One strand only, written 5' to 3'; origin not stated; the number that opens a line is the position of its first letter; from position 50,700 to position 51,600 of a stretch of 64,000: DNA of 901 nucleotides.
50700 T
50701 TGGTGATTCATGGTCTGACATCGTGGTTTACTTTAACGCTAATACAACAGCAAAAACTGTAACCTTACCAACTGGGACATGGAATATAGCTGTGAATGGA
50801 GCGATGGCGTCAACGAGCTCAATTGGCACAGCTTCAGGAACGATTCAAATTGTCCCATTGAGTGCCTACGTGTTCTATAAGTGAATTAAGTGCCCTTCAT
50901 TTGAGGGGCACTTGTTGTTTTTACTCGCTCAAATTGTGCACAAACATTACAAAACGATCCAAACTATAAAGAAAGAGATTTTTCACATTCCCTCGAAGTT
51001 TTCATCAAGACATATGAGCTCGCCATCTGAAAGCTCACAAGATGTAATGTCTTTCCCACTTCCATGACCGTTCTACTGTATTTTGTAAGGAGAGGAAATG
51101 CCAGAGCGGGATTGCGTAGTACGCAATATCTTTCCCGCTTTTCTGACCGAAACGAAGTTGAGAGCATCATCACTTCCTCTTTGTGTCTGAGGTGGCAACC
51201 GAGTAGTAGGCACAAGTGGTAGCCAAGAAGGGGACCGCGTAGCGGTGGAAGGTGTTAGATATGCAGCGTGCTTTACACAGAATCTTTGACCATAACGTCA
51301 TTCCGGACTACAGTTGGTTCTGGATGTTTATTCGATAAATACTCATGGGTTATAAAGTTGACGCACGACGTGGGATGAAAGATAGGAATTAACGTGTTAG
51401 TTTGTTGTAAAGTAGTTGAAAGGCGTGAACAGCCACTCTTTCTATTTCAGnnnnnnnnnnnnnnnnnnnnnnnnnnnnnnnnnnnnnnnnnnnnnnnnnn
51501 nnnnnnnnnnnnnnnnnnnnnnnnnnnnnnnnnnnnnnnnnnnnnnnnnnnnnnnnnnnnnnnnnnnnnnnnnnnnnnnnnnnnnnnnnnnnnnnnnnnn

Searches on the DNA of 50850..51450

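Call 102: search_rna_families(source=window, start=50850, end=51450, threshold=evalue, max_evalue=10)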
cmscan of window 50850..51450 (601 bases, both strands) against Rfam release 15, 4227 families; matches with E-value up to 10: 4.
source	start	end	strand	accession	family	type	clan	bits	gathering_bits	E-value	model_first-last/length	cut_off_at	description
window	50947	51061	+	RF02158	NPPA-AS1_3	Gene; lncRNA;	-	21.6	55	0.013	1-108/108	no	NPPA antisense RNA 1 conserved region 3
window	50980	51014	-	RF01604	plasmodium_snoR28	Gene; snRNA; snoRNA; CD-box;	-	17.5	63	9.4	1-78/78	no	small nucleolar RNA snoR28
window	50882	50981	-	RF02321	TtnuHACA14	Gene; snRNA; snoRNA; HACA-box;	-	17.2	100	3.4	1-133/133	no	Tetrahymena snoRNA TtnuHACA14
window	50885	51026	-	RF04180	BTnc231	Gene; sRNA;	-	14.2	80.4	3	1-154/154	no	Bacteroides sRNA BTnc231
